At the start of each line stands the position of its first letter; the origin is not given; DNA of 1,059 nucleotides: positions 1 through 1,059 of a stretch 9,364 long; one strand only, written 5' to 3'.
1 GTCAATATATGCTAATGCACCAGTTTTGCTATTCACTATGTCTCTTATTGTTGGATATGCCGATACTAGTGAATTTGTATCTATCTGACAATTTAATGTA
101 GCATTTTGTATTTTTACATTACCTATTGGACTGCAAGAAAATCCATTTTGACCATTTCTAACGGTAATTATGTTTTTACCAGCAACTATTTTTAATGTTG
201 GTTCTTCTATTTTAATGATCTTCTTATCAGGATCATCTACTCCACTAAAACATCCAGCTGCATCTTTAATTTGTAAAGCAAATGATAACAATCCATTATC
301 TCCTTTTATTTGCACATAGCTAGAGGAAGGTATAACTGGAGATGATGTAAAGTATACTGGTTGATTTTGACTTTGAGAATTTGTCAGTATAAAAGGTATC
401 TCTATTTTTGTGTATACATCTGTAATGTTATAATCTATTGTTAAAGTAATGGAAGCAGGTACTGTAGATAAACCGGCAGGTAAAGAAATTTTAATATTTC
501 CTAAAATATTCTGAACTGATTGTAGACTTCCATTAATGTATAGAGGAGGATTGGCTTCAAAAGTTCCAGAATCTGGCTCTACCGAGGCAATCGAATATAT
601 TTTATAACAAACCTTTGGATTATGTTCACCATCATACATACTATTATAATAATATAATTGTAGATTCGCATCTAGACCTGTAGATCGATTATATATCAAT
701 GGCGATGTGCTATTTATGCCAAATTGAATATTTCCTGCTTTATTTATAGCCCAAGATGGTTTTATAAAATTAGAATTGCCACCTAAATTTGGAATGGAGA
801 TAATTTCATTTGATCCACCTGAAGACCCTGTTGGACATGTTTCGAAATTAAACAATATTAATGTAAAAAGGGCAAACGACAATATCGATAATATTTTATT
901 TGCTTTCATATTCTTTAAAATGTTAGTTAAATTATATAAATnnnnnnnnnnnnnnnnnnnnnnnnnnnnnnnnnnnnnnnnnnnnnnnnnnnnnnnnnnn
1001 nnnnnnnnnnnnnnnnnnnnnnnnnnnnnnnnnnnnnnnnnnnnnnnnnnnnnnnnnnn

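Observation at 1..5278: Prepilin-peptidase-led cluster of three uncharacterised surface proteins: candidate undescribed archaeal surface filament or adhesion system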

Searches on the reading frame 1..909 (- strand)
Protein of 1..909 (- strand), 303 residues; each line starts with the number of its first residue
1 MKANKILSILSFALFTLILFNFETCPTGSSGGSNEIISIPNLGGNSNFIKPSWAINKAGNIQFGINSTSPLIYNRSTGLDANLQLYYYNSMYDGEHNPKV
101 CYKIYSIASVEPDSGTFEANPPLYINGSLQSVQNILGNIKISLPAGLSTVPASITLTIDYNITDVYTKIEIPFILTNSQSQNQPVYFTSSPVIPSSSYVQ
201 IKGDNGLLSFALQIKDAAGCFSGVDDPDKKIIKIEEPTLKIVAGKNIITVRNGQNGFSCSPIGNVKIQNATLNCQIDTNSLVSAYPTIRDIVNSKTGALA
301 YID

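Call 5: search_protein_families(library=pfam, proteins=[window:1-909:-], max_evalue=1)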
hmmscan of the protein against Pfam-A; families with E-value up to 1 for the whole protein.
window:1-909:- (303 aa): 1 family
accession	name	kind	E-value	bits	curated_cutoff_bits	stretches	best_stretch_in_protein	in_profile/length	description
PF10913.13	DUF2706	-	0.051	13.9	25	1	257-294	18-55/59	Protein of unknown function (DUF2706)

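Call 6: search_protein_families(library=ncbifam, proteins=[window:1-909:-], max_evalue=1)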
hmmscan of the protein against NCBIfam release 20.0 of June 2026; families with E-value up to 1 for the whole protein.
window:1-909:- (303 aa): 0 families

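Call 59: search_solved_structures(query=A8, max_evalue=1)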
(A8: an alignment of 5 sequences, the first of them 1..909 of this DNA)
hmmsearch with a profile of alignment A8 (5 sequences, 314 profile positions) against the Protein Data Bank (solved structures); distinct sequences matched with E-value up to 1: 1.
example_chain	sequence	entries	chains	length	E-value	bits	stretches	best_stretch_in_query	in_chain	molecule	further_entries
2yhf_A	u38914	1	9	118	0.066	15.3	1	193-272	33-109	C-TYPE LECTIN DOMAIN FAMILY 5 MEMBER A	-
